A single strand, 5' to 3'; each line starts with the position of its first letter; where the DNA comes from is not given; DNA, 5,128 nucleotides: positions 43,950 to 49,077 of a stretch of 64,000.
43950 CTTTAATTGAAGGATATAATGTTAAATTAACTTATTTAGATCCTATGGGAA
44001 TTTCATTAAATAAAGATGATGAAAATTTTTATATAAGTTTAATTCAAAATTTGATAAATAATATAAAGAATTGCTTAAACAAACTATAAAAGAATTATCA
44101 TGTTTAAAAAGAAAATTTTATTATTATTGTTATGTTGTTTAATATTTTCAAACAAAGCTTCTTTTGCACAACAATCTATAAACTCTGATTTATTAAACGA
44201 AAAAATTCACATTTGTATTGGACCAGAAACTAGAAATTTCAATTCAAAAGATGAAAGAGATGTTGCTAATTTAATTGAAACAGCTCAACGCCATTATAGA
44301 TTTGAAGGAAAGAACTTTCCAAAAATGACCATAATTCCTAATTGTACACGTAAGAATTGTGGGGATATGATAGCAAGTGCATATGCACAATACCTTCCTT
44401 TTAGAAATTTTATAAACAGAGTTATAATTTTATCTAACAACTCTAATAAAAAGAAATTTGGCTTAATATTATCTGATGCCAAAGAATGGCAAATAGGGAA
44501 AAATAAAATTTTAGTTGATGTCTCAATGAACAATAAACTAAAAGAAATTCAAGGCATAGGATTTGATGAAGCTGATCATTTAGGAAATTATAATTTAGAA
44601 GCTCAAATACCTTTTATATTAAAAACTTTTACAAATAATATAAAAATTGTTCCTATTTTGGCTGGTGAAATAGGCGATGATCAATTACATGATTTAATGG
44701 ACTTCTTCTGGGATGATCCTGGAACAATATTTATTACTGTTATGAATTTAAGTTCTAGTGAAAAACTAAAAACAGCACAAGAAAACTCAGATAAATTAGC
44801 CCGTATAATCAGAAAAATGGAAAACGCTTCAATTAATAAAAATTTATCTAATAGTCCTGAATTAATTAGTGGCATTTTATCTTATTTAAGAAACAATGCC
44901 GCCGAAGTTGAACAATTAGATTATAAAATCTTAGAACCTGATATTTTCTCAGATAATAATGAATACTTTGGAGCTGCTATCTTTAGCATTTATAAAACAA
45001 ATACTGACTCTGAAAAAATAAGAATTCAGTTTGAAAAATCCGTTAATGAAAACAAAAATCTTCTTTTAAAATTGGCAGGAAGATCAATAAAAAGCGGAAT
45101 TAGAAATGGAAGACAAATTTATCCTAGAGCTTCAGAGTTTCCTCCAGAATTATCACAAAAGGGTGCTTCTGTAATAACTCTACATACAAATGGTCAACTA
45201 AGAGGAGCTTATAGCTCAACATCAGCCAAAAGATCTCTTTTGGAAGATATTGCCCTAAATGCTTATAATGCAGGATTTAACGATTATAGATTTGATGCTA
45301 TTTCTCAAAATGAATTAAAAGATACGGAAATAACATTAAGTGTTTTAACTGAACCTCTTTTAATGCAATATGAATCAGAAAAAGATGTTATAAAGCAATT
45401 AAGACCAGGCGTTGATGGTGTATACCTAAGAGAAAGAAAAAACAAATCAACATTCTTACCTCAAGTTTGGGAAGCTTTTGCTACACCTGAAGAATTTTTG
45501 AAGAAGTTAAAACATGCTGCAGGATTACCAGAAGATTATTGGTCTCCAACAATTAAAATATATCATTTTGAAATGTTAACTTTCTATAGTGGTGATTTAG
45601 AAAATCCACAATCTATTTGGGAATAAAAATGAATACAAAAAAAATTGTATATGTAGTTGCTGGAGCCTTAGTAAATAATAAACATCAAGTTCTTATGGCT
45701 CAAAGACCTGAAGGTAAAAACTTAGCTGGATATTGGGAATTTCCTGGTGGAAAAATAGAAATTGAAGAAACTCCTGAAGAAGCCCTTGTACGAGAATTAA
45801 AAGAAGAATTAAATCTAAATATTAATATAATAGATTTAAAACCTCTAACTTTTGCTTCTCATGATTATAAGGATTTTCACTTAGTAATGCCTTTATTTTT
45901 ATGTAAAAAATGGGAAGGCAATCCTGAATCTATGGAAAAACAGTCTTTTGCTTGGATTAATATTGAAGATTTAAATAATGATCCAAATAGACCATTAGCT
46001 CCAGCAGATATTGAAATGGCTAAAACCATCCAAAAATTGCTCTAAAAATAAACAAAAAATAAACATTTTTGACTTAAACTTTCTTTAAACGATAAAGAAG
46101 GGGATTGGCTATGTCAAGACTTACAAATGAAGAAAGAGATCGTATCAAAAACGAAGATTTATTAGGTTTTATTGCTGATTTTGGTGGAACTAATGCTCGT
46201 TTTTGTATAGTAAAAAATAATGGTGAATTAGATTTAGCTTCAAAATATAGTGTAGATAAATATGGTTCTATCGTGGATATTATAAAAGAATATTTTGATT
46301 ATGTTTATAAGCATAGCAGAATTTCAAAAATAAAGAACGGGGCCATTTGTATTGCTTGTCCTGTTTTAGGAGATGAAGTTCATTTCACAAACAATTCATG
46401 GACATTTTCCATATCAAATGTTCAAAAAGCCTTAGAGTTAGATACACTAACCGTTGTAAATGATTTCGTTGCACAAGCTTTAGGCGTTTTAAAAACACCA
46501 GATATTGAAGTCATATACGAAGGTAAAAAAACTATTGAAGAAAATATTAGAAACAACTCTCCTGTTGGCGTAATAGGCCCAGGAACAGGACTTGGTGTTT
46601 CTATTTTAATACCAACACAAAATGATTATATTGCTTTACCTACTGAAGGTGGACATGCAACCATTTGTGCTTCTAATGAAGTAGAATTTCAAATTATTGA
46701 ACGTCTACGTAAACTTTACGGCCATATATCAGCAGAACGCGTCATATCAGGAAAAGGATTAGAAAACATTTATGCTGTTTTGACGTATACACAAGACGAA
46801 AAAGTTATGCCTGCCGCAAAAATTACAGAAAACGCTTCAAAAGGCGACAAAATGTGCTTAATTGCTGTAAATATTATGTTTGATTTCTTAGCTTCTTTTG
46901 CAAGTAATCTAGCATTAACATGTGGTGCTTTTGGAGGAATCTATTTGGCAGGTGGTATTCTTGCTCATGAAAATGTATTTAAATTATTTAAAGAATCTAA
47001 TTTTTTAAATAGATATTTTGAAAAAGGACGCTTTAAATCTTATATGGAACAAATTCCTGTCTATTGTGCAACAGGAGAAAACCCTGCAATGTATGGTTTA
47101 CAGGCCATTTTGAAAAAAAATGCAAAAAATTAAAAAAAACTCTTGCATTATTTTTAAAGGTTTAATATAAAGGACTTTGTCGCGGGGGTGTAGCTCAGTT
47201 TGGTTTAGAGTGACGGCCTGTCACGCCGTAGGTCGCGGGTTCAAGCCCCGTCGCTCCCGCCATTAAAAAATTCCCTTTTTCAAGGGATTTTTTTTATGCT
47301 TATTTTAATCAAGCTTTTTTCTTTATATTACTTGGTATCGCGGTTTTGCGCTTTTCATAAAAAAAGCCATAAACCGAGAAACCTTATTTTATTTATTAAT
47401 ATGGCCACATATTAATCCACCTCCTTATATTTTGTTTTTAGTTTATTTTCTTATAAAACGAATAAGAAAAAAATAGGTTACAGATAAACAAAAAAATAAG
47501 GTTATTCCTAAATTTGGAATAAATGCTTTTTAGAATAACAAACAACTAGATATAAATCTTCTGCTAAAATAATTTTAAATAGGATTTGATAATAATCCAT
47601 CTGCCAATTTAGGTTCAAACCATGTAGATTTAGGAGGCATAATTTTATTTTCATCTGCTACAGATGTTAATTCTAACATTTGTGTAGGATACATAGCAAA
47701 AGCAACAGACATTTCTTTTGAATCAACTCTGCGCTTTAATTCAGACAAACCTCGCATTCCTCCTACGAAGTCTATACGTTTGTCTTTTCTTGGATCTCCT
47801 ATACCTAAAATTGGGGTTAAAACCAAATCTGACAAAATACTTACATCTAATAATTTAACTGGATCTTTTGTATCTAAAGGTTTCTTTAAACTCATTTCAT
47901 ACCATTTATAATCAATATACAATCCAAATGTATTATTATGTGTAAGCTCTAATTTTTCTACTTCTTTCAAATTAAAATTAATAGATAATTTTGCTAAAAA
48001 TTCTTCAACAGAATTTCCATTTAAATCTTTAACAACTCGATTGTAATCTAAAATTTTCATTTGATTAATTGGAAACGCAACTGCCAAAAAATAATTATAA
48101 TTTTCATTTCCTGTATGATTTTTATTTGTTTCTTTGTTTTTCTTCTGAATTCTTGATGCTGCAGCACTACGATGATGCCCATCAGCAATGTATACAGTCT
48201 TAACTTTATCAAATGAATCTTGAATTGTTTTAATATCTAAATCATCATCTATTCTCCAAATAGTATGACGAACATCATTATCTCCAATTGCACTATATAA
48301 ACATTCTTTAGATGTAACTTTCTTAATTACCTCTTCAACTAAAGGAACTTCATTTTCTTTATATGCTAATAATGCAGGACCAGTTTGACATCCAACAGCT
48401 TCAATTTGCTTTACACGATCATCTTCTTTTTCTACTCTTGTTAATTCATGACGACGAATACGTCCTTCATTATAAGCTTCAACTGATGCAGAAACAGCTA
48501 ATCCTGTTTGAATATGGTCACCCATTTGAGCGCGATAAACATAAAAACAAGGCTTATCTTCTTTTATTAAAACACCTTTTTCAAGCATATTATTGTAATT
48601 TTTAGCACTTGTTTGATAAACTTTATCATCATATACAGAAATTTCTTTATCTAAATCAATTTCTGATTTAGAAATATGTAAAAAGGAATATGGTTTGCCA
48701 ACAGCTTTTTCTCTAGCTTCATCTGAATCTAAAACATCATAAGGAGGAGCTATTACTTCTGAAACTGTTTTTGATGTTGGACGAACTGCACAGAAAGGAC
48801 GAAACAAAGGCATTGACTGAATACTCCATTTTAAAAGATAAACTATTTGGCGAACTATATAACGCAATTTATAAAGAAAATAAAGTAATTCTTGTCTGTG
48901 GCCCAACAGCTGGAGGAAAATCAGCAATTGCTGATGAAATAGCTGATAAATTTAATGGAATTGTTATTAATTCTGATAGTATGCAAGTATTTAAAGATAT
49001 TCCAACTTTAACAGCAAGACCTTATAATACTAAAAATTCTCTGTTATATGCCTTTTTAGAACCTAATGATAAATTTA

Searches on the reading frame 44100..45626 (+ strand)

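Call 49: search_protein_families(library=pfam, proteins=[window:44100-45626:+], max_evalue=0.00001)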
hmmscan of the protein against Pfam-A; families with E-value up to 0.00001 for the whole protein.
window:44100-45626:+ (508 aa): 2 families
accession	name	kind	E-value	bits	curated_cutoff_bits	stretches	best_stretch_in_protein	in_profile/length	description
PF01871.22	AMMECR1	-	1.9e-33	115.8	25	1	323-493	1-166/168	AMMECR1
PF01875.22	Memo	-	7.5e-12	45.4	27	1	49-221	10-182/269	Memo-like protein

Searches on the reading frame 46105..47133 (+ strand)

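Call 49: search_protein_families(library=pfam, proteins=[window:46105-47133:+], max_evalue=0.00001)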
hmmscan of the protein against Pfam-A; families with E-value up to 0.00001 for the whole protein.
window:46105-47133:+ (342 aa): 1 family
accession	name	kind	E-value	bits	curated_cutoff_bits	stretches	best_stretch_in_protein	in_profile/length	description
PF02685.22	Glucokinase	-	8.9e-88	294.8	22.1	1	23-338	2-313/314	Glucokinase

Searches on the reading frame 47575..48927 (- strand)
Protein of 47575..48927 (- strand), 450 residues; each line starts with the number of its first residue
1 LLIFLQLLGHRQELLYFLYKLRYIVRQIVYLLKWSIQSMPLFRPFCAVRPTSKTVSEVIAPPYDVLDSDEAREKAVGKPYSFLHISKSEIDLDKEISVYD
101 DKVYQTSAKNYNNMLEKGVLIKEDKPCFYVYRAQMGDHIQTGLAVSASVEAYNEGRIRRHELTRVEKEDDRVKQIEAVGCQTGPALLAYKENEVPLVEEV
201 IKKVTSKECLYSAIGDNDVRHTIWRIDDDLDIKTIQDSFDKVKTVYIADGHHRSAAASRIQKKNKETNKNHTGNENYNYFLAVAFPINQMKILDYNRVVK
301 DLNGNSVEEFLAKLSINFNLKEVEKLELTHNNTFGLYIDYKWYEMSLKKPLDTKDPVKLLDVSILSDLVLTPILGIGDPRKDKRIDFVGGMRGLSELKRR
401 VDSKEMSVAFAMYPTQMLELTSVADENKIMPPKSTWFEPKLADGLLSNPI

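Call 49: search_protein_families(library=pfam, proteins=[window:47575-48927:-], max_evalue=0.00001)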
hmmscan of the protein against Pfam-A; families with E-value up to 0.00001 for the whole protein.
window:47575-48927:- (450 aa): 1 family
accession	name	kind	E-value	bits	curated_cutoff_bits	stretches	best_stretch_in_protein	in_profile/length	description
PF06245.16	DUF1015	-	4.7e-104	348.2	25.8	1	43-363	2-325/325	Protein of unknown function (DUF1015)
